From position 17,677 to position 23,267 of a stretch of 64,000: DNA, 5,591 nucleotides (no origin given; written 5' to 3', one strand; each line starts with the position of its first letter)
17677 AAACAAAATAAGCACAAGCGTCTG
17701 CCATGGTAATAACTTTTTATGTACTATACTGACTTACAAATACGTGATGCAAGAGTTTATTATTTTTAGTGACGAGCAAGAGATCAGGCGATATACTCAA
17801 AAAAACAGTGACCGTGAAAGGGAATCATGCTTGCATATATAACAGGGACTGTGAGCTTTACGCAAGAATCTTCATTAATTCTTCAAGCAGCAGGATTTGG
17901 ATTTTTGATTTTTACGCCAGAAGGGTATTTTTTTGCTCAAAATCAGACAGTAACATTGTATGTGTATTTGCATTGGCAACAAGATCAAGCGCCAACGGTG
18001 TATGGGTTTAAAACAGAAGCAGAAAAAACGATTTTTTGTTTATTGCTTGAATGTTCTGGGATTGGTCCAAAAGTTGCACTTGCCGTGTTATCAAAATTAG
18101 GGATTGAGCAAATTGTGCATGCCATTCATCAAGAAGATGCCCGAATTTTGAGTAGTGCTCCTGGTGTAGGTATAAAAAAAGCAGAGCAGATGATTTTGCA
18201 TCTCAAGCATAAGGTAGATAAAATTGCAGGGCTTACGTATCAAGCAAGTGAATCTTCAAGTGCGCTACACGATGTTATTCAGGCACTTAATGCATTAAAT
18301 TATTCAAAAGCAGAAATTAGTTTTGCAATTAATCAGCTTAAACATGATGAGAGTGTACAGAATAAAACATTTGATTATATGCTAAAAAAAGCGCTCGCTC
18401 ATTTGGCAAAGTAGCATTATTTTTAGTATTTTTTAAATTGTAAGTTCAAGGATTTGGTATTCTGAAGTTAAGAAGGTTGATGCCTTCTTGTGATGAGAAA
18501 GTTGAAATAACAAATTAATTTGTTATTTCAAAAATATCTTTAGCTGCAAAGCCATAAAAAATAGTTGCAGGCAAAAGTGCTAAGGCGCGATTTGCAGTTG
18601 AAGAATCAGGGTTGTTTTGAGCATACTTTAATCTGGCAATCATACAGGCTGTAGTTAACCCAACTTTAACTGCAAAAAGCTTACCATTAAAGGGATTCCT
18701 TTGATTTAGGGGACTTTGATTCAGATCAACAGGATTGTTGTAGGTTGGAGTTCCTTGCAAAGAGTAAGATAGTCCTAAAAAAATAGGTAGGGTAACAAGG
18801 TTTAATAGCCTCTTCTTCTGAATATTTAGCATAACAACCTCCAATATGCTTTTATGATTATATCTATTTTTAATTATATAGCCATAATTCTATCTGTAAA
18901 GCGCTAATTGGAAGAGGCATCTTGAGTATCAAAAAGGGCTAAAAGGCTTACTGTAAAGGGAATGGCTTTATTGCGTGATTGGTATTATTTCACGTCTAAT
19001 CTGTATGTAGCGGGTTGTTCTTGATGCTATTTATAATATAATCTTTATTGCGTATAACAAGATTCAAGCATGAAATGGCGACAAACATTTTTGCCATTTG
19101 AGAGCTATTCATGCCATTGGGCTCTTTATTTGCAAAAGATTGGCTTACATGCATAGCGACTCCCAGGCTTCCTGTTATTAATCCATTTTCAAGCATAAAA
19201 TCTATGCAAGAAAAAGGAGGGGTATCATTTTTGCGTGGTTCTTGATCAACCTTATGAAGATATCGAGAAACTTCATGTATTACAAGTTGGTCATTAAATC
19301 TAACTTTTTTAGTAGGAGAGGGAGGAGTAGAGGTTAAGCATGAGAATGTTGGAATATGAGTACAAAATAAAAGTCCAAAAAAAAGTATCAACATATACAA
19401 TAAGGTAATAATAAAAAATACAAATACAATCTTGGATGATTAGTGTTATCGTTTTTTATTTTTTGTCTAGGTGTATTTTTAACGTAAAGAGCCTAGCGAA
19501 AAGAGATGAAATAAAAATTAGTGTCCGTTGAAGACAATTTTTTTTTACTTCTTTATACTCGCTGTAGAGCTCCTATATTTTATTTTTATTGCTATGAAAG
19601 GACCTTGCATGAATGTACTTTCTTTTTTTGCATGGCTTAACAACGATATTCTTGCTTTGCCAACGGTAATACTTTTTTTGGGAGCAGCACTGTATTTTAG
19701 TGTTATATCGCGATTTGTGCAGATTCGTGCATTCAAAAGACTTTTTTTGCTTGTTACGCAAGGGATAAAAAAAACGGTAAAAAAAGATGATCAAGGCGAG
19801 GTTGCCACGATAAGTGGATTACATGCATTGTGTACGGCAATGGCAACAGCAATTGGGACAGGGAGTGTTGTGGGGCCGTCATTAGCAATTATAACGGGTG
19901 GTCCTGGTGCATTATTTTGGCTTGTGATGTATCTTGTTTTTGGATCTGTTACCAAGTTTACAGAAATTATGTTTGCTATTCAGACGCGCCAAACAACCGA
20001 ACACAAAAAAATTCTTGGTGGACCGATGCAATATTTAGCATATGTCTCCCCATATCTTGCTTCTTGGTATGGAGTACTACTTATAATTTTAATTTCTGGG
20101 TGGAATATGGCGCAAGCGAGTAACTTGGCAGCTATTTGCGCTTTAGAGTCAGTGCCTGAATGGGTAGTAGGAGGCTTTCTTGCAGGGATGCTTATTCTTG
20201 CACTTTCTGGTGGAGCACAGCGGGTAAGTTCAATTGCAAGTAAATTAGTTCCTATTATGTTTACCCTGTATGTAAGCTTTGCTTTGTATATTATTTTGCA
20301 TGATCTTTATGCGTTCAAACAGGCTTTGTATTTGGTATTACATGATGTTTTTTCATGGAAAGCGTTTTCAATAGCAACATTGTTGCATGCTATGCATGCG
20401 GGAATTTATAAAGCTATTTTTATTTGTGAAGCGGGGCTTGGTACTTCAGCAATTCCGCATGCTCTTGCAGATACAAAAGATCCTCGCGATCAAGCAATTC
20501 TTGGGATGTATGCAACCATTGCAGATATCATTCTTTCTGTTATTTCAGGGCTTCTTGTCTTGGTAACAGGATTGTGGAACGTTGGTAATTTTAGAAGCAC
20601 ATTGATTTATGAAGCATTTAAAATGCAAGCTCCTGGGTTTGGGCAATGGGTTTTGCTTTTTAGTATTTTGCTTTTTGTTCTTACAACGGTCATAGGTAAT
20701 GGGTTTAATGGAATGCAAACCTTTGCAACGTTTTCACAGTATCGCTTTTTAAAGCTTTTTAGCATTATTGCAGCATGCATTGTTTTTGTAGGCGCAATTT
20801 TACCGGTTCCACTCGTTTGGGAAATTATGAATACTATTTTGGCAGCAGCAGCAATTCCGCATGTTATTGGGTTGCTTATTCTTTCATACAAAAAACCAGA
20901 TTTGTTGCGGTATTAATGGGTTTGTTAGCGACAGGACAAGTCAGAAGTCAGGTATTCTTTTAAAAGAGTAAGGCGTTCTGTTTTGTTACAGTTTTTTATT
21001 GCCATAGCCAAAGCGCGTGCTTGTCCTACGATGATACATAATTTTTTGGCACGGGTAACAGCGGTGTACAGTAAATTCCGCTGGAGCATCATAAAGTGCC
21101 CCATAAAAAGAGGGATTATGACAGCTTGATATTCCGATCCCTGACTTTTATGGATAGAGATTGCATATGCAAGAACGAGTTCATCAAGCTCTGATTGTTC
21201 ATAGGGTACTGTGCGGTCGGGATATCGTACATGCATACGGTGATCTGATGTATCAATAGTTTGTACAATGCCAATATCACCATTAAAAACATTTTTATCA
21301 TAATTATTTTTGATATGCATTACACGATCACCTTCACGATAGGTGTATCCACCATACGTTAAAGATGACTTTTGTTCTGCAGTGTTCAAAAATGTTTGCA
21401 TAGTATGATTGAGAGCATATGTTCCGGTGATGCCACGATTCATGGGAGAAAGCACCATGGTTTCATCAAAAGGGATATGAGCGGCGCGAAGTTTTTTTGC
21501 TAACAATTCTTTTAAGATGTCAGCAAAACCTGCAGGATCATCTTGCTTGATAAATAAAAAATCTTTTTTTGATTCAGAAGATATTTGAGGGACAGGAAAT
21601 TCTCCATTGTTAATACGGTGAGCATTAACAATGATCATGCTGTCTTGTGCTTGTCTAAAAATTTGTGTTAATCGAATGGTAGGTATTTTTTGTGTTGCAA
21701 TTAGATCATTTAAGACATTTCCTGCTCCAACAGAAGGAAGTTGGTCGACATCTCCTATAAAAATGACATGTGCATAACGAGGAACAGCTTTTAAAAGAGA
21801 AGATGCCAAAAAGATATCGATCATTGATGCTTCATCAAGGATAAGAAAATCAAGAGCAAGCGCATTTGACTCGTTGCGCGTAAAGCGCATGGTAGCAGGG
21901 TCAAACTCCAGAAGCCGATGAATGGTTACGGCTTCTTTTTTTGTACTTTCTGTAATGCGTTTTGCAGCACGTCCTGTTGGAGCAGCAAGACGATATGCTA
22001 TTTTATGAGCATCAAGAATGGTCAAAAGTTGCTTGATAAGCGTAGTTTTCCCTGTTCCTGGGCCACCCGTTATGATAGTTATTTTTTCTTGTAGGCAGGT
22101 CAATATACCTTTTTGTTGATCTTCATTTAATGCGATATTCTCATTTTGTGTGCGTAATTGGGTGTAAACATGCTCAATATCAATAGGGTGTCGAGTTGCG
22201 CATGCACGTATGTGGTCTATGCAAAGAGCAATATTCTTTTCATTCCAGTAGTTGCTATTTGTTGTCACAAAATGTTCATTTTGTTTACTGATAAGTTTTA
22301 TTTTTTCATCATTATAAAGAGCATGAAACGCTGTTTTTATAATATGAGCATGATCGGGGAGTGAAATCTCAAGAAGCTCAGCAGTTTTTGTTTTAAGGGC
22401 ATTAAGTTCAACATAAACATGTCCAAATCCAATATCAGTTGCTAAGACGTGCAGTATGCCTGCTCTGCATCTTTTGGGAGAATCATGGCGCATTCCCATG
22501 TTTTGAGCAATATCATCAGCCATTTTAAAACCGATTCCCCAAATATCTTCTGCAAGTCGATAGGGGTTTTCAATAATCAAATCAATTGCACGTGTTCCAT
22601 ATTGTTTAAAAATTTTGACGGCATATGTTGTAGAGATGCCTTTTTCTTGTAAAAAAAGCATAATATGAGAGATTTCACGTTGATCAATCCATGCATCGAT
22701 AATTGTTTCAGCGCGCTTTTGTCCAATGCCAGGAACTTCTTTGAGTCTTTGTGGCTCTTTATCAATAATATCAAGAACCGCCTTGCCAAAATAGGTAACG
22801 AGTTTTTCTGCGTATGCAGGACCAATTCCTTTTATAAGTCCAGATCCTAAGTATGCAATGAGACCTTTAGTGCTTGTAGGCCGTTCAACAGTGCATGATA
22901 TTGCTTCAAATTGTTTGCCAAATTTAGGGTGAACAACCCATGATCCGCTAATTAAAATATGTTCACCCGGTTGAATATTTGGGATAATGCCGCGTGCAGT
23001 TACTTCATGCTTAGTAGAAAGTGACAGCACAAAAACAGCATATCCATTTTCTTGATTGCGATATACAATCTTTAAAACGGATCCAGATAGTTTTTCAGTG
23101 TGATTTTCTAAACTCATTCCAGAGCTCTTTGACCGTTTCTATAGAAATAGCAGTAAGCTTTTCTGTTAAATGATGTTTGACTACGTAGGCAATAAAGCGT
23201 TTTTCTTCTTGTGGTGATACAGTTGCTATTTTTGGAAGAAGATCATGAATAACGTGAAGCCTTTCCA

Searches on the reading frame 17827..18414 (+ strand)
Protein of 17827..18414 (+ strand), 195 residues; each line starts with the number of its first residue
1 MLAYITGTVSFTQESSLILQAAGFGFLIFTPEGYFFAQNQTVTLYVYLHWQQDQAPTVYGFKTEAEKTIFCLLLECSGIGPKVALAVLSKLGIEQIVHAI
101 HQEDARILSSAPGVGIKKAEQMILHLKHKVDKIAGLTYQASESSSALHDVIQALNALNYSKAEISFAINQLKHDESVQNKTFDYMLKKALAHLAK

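Call 3: search_protein_families(library=pfam, proteins=[window:17827-18414:+], max_evalue=0.01)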
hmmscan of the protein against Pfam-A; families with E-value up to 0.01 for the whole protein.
window:17827-18414:+ (195 aa): 4 families
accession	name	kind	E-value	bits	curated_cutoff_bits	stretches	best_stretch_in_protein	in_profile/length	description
PF01330.27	RuvA_N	-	2.4e-13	50.4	23.6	1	1-60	1-61/61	RuvA N terminal domain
PF14520.12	HHH_5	-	5.2e-13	49.7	27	1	72-127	3-56/57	Helix-hairpin-helix domain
PF00633.29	HHH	-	0.00011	22.3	24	0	73-89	13-29/30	Helix-hairpin-helix motif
PF07499.19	RuvA_C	-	0.0002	22.2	24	1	146-193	2-46/47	RuvA, C-terminal domain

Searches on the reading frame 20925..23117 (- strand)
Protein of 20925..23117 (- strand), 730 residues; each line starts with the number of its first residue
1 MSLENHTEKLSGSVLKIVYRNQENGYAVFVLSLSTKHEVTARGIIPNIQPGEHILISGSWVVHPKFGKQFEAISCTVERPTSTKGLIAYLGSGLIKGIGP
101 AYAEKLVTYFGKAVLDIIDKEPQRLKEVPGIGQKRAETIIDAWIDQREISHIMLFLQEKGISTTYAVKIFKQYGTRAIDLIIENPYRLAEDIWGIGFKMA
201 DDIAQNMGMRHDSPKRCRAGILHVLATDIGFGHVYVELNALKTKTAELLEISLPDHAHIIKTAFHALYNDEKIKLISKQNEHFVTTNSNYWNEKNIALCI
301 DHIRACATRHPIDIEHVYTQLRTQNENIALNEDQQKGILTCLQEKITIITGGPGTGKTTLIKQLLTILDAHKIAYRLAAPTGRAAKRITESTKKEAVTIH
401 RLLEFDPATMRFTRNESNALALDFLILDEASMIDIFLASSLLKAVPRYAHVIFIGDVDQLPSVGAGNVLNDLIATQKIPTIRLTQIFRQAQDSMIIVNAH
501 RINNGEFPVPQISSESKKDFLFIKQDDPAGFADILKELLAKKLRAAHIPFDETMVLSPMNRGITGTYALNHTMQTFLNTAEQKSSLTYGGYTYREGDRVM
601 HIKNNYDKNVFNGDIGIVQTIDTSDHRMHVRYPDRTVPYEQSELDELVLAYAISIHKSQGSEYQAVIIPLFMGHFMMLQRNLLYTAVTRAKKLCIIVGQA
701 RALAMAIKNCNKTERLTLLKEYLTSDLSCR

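Call 53: search_protein_families(library=pfam, proteins=[window:20925-23117:-], max_evalue=0.00001)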
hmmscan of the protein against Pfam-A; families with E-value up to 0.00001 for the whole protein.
window:20925-23117:- (730 aa): 10 families
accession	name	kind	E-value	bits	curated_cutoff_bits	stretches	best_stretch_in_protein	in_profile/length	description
PF13245.12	AAA_19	-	2.8e-41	141.3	25.1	1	334-464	1-133/134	AAA domain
PF14490.11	HHH_RecD2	-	2.8e-39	133.4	27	1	146-235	2-92/92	ATP-dependent RecD2 DNA helicase HHH domain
PF13604.12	AAA_30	-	6.6e-38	130.8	27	1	330-508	2-174/191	AAA domain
PF18335.7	SH3_13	-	1.1e-22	80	41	1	569-632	1-65/65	ATP-dependent RecD-like DNA helicase SH3 domain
PF23139.1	OB_YrrC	-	1.5e-21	76.5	27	1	8-80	2-76/76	ATP-dependent DNA helicase YrrC, OB-fold domain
PF13538.12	UvrD_C_2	-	3e-20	72.2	27.4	1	649-697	1-52/52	UvrD-like helicase C-terminal domain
PF14520.12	HHH_5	-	4.3e-13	50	27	1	95-143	7-55/57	Helix-hairpin-helix domain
PF01443.25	Viral_helicase1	-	2.4e-10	41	21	0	348-468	2-106/228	Viral superfamily 1 RNA helicase core domain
PF13086.12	AAA_11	-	1.4e-09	38.6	27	1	330-384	2-64/257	AAA domain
PF13401.12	AAA_22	-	2.6e-07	31.4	27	1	343-433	4-96/130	AAA domain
